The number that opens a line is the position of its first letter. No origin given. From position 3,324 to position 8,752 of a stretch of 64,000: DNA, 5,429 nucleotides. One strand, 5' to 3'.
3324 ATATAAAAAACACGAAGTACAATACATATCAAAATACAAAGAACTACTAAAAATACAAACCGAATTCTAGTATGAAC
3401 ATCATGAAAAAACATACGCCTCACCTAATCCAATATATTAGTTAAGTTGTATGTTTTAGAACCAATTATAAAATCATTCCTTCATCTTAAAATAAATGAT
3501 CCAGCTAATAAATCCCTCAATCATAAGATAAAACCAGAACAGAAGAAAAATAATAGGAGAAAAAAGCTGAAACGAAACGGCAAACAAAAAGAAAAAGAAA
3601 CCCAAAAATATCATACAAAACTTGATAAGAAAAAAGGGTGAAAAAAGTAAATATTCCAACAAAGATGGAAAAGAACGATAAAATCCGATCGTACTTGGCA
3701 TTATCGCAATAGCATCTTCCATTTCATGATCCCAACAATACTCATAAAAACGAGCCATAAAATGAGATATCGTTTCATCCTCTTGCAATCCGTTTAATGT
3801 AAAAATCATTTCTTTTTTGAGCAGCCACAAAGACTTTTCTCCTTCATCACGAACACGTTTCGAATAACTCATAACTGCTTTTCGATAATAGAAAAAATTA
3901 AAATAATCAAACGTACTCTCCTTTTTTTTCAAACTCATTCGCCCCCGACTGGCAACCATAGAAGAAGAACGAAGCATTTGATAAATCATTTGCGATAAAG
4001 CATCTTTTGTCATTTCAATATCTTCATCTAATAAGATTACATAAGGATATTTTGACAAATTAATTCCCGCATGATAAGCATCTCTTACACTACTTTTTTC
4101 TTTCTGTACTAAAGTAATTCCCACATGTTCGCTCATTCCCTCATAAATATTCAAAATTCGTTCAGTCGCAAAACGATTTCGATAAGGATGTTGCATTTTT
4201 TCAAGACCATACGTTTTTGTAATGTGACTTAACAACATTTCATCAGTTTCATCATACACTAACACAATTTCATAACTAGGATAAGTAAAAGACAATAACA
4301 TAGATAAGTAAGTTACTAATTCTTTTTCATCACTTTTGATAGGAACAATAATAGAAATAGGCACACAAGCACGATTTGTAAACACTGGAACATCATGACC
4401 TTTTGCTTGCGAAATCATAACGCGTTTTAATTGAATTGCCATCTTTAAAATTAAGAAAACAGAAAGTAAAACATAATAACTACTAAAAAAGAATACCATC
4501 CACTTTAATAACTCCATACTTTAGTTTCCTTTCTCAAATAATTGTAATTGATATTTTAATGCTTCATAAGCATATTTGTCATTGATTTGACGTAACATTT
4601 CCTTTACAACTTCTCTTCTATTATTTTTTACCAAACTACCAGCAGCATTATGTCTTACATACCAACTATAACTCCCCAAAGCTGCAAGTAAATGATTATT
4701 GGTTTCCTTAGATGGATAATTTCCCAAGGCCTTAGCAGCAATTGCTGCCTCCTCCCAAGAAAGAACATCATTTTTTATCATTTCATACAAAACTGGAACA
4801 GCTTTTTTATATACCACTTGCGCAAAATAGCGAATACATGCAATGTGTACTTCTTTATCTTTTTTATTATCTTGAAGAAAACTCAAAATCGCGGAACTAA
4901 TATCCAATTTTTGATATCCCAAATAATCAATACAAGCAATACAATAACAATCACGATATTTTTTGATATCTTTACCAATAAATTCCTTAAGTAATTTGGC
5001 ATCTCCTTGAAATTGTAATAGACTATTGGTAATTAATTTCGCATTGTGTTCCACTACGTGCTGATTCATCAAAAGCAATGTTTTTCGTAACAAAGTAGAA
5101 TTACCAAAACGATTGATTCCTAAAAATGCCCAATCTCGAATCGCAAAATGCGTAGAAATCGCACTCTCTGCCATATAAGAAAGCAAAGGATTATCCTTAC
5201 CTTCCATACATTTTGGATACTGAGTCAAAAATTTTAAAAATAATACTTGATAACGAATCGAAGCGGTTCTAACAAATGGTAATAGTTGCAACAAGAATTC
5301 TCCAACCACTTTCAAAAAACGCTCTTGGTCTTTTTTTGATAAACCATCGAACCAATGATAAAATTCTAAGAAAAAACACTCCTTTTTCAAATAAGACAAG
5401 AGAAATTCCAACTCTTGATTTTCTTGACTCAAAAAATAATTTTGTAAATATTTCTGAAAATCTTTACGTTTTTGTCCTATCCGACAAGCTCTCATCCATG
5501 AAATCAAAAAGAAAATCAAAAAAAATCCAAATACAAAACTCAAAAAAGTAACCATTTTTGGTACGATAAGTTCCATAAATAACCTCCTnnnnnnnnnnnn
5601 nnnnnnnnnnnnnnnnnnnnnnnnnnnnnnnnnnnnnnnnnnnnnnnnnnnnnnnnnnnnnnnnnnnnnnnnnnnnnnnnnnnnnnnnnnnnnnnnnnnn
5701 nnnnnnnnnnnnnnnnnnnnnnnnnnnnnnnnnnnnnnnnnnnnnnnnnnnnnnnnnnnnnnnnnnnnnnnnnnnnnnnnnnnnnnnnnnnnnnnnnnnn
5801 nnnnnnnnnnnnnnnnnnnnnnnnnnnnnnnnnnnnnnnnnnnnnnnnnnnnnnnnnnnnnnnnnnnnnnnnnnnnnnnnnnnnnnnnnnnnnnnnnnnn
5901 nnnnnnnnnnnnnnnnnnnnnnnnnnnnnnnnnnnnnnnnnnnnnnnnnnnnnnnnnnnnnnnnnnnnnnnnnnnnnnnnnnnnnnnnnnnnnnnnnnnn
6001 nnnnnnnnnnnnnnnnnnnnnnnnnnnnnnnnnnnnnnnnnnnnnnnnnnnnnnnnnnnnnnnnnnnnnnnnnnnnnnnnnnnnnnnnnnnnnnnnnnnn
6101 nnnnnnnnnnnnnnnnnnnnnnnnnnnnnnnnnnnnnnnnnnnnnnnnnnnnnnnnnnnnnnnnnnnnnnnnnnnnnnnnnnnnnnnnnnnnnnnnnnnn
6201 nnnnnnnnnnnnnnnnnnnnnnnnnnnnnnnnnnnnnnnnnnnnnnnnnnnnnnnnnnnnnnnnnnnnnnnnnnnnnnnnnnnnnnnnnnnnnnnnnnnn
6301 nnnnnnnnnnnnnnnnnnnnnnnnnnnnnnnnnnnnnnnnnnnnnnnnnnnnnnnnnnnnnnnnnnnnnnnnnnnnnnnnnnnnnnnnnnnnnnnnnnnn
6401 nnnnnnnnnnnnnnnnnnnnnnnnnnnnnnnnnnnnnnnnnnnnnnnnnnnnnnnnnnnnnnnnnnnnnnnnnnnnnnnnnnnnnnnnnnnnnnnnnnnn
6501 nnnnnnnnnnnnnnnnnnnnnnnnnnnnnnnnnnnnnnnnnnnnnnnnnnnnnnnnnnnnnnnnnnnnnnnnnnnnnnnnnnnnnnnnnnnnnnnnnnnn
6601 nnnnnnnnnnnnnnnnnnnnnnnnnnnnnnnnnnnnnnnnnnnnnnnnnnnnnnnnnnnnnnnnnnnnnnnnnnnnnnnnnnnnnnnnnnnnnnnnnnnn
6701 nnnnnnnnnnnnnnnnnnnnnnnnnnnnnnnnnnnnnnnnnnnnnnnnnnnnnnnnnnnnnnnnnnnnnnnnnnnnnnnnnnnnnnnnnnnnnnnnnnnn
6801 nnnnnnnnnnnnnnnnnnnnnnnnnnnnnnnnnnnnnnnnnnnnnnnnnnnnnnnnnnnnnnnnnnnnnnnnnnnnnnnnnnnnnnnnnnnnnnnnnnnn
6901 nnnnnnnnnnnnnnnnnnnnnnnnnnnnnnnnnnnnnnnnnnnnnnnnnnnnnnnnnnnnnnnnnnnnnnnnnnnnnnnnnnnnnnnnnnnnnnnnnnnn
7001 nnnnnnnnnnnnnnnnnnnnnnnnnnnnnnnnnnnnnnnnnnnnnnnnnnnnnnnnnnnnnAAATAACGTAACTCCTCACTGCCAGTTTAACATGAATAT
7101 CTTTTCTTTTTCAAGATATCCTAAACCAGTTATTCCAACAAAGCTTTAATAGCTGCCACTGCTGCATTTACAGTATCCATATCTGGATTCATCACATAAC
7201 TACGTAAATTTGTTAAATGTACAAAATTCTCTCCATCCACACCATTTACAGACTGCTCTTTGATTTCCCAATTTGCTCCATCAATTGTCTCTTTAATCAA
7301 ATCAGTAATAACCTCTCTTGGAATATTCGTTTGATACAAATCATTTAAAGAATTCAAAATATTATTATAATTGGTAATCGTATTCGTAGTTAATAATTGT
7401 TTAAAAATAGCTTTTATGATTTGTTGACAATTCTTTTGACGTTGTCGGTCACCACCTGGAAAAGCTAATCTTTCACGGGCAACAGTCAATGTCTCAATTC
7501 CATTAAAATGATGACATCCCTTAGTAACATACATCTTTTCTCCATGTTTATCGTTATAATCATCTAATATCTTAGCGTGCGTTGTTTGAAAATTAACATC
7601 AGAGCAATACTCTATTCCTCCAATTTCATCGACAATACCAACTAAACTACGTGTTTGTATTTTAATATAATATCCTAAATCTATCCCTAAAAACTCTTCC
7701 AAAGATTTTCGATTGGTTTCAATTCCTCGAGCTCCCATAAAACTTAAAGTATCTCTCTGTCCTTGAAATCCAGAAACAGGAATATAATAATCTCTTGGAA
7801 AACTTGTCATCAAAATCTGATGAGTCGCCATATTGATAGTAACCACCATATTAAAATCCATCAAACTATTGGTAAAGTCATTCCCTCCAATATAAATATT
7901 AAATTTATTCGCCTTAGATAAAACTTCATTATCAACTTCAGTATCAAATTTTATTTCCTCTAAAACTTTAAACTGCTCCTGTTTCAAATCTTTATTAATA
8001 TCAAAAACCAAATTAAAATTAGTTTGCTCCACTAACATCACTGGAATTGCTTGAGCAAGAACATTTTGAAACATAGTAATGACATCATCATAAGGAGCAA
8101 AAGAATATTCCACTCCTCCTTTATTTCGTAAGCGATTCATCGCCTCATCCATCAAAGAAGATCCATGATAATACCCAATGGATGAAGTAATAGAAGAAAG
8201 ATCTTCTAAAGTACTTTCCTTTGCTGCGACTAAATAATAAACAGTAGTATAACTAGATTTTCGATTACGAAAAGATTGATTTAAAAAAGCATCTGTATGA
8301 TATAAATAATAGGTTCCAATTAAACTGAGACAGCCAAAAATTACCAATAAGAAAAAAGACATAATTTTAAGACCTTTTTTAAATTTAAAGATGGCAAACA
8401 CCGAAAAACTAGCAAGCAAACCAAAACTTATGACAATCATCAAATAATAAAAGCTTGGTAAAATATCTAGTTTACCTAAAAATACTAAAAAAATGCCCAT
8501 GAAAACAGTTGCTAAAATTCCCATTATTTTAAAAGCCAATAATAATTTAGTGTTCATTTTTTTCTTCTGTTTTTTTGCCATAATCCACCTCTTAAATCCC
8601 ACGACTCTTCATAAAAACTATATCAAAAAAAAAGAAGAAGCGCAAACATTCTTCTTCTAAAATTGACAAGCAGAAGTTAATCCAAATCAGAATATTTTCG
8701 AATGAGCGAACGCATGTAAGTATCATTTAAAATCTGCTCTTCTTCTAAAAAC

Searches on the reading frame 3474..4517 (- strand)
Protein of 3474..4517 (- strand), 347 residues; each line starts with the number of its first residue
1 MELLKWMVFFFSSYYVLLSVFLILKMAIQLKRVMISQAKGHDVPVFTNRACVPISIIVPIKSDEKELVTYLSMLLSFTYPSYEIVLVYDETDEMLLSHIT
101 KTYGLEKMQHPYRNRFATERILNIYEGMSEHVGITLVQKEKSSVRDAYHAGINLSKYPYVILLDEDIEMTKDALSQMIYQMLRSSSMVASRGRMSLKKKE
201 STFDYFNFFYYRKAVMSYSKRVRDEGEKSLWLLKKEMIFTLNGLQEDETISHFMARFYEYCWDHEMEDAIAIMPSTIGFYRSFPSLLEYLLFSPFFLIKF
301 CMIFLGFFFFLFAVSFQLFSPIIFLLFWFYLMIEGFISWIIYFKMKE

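Call 54: search_protein_families(library=pfam, proteins=[window:3474-4517:-], max_evalue=0.0001)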
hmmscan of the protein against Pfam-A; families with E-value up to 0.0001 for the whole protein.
window:3474-4517:- (347 aa): 1 family
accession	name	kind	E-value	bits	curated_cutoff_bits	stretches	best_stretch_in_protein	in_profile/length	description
PF00535.33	Glycos_transf_2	-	3.9e-08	33.9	23.3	1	55-192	1-116/168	Glycosyl transferase family 2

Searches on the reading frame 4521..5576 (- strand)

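Call 7: search_protein_families(library=pfam, proteins=[window:4521-5576:-], max_evalue=0.001)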
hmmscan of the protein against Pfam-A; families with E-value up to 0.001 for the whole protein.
window:4521-5576:- (351 aa): 1 family
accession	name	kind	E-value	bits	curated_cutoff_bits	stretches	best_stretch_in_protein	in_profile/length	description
PF13646.12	HEAT_2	-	1.3e-09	38.7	27.7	1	273-333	13-73/88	HEAT repeats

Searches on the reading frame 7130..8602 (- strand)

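Call 7: search_protein_families(library=pfam, proteins=[window:7130-8602:-], max_evalue=0.001)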
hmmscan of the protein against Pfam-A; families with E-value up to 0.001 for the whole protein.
window:7130-8602:- (490 aa): 1 family
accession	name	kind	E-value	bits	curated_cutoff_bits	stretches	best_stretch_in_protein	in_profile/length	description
PF03816.19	LytR_cpsA_psr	-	4.5e-25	89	24.6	1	249-403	3-148/150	LytR_cpsA_psr family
